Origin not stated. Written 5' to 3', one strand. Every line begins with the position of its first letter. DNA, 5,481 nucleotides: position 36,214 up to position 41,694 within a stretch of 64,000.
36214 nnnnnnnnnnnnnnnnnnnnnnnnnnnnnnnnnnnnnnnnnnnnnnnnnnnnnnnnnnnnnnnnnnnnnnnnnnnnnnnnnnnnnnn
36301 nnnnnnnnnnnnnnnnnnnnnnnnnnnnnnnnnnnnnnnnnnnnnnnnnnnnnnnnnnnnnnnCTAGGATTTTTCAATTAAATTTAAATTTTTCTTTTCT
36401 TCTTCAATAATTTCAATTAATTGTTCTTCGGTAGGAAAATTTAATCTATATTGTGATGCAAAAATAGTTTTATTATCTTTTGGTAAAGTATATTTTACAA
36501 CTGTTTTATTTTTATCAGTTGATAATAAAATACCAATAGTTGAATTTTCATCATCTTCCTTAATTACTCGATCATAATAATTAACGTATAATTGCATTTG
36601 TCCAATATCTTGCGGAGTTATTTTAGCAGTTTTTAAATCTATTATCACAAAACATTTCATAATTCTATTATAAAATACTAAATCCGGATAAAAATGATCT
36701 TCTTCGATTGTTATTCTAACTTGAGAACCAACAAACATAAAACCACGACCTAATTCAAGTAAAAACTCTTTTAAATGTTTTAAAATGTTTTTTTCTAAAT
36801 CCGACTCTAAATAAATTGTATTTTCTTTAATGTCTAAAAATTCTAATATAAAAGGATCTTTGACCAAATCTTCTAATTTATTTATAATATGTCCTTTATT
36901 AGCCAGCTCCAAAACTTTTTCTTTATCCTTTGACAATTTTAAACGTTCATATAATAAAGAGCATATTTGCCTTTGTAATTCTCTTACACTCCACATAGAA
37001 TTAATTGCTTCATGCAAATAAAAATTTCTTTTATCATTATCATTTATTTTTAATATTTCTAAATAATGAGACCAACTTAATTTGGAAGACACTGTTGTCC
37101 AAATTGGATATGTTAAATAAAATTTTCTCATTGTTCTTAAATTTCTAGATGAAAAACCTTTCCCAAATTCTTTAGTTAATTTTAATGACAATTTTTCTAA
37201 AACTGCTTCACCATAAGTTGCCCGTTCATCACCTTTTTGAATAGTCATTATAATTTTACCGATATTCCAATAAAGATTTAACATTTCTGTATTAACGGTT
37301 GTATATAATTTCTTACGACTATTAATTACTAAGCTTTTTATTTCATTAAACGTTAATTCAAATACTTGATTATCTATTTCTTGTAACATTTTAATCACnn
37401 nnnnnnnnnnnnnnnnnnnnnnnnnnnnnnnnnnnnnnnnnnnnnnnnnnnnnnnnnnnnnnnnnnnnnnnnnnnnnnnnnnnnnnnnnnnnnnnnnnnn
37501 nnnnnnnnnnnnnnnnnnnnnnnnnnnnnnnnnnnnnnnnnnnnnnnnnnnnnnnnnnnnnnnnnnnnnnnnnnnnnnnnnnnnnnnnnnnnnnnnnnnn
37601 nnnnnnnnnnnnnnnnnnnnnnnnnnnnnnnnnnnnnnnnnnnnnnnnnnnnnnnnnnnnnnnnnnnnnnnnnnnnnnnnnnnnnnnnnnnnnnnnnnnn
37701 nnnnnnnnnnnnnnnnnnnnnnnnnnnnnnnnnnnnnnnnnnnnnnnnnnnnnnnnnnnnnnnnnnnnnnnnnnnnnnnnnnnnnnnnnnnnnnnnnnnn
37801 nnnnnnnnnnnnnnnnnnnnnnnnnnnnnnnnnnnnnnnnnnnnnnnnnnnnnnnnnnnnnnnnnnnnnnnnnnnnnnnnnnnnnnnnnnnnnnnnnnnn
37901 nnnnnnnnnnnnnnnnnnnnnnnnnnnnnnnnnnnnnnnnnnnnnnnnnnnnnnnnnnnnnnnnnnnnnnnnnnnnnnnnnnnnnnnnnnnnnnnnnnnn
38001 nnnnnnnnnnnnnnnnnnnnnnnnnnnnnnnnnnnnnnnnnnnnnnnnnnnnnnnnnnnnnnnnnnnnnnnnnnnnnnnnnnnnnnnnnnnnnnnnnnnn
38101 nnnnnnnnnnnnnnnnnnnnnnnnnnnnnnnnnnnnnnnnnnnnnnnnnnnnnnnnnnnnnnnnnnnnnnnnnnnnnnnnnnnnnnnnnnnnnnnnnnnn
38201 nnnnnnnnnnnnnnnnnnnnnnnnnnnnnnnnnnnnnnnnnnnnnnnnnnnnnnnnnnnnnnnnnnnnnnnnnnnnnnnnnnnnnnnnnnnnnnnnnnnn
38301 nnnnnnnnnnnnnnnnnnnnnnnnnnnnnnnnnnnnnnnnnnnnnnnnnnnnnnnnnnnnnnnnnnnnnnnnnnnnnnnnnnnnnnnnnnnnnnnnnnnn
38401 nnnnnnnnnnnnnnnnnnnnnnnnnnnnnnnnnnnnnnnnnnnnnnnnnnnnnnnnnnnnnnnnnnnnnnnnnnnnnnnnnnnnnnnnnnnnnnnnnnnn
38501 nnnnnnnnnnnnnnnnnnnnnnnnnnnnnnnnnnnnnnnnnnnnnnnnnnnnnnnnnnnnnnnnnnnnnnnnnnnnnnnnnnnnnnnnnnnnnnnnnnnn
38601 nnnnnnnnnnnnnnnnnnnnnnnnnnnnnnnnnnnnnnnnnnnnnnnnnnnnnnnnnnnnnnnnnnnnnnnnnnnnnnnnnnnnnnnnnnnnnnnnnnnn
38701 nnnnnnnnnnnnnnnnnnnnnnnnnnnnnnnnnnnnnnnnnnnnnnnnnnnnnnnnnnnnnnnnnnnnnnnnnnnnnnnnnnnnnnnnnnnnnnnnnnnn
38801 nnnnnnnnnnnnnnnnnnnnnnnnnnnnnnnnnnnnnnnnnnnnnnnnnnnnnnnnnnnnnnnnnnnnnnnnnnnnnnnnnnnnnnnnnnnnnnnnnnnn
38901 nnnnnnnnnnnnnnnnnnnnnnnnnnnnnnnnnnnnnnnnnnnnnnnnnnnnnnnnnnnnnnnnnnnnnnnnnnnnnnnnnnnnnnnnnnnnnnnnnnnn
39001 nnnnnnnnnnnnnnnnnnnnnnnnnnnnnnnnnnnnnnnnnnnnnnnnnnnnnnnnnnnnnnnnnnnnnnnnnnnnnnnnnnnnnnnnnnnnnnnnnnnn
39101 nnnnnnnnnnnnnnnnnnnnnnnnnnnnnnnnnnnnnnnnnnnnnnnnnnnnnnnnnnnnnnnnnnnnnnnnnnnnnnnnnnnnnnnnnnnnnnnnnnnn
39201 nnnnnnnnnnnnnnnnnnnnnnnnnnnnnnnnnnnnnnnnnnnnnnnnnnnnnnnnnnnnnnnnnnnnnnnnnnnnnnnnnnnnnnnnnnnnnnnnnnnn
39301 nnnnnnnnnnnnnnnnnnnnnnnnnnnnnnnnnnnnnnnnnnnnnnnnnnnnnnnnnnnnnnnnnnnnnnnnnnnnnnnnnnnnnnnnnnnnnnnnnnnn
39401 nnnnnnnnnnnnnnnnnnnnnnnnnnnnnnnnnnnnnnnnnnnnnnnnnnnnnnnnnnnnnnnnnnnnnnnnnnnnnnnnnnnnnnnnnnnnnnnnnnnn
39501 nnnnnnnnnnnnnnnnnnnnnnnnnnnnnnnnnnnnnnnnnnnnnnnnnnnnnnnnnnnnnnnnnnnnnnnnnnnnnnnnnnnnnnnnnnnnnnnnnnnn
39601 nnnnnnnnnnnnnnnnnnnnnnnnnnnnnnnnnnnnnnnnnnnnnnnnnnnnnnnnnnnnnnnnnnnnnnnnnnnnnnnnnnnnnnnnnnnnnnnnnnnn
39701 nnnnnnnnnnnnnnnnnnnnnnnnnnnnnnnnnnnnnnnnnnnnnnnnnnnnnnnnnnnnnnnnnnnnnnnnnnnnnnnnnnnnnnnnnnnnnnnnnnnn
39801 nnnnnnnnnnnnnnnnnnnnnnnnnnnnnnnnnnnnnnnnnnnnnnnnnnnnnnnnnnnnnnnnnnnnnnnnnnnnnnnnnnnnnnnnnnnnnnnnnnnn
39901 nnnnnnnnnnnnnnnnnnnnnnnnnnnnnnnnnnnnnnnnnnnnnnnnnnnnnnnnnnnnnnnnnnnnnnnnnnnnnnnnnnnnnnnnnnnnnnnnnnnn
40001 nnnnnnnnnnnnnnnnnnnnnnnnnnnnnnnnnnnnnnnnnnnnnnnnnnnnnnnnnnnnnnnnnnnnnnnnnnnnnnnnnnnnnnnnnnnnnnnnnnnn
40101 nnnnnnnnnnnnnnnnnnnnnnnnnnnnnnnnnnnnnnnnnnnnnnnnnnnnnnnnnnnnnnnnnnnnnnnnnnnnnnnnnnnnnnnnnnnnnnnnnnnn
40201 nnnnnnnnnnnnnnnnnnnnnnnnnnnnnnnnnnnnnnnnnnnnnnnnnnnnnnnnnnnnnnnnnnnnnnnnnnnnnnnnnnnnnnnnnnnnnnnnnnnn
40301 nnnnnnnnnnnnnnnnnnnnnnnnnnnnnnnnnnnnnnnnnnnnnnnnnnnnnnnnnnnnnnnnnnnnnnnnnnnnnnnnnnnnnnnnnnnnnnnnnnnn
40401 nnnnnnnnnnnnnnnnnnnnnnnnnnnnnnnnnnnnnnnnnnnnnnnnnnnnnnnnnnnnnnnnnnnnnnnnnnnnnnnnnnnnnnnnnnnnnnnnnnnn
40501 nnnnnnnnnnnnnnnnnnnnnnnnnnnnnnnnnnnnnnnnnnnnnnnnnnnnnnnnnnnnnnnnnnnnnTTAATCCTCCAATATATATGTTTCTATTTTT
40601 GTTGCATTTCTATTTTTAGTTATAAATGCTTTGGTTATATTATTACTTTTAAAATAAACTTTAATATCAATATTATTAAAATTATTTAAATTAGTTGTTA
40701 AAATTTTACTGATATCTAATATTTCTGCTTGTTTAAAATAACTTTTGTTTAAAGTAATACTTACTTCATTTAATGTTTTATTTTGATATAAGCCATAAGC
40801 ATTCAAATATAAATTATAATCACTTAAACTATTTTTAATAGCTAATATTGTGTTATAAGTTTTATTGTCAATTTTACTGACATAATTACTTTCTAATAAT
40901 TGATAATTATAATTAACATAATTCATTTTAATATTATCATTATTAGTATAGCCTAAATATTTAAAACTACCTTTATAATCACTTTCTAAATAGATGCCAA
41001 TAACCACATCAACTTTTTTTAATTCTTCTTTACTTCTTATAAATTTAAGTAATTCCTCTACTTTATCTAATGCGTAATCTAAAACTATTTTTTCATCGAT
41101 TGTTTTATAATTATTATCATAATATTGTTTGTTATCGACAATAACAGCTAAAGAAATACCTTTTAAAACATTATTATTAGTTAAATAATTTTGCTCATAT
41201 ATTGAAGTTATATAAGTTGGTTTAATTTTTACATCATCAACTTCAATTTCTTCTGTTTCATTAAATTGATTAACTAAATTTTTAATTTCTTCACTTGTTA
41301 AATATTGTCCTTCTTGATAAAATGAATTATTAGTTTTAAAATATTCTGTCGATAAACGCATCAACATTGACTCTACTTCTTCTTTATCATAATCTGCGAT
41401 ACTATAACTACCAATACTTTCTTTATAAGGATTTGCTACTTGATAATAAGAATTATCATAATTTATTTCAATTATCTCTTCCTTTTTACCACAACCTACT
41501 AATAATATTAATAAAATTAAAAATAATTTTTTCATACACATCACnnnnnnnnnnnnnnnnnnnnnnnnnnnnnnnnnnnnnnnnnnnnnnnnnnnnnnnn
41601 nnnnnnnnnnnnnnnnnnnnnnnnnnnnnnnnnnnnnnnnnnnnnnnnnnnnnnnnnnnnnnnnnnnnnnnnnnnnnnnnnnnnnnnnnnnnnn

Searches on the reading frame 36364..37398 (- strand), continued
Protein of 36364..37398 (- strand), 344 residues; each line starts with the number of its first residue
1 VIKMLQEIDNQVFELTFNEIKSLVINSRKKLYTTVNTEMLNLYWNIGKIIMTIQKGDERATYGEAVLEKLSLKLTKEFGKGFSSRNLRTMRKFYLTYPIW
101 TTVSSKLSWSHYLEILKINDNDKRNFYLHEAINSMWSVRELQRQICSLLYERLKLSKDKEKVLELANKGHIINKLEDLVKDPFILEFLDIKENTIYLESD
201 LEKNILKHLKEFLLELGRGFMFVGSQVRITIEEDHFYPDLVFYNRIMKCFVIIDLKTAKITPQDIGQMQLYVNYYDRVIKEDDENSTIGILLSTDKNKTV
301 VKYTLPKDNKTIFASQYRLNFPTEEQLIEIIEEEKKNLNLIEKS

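Call 87: search_protein_families(library=padloc, max_evalue=0.001, proteins=[L090:666-1706:+, L090:4152-5084:+])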
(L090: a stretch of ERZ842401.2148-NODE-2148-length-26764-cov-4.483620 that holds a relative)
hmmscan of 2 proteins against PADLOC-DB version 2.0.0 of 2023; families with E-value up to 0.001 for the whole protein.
L090:666-1706:+ (346 aa): 3 families
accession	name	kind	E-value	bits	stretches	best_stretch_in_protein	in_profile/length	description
PDLC03982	PD-Lambda-2_B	-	6.1e-24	83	1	20-309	71-350/402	-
PDLC04775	PDC-M69A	-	5.3e-05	21.7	1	5-74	4-73/113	-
PDLC03954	RmrA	-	0.00016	18.8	0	165-257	127-218/380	-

L090:4152-5084:+ (310 aa): 38 families (the best 25 are shown)
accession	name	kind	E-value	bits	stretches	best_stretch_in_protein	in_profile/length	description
PDLC04965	PDC-S23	-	1.8e-116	387.1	1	1-308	1-324/327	-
PDLC04963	PDC-S23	-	1.9e-114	380.3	1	3-309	2-309/312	-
PDLC04964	PDC-S23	-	9.2e-98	325.5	1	1-309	1-329/331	-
PDLC04854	PDC-S05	-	1.2e-58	196.2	1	1-193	1-206/212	-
PDLC04879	PDC-S05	-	1.1e-46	157.6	1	2-126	4-134/285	-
PDLC04858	PDC-S05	-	2.5e-46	154.9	1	2-123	2-131/138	-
PDLC04848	PDC-S05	-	1.1e-43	147.9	2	1-195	1-206/291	-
PDLC04872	PDC-S05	-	3.1e-42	141.9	1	2-125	4-136/152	-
PDLC04870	PDC-S05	-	3.8e-39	132.3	1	2-120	8-132/214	-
PDLC04853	PDC-S05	-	4.9e-39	132.4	1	2-123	5-135/336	-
PDLC04843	PDC-S05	-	5.3e-39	132.3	1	2-157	5-165/330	-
PDLC04851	PDC-S05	-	1.2e-38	131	1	3-122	10-138/342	-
PDLC04876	PDC-S05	-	1.5e-38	130.3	1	2-123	7-137/174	-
PDLC04852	PDC-S05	-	1.6e-38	130.5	1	2-121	10-138/346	-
PDLC04874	PDC-S05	-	5e-38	128.2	1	3-119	6-126/165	-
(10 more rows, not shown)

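Call 90: search_solved_structures(query=window:36364-37398:-, max_evalue=0.01)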
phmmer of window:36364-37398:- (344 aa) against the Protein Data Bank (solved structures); distinct sequences matched with E-value up to 0.01: 0.

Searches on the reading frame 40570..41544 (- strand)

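Call 14: search_protein_families(library=pfam, proteins=[window:40570-41544:-], max_evalue=0.001)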
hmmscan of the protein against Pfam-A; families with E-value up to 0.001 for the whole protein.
window:40570-41544:- (324 aa): 1 family
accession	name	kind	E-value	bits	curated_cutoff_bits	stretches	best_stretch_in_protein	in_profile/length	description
PF07537.17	CamS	-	8e-29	101.3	25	1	51-315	17-315/316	CamS sex pheromone cAM373 precursor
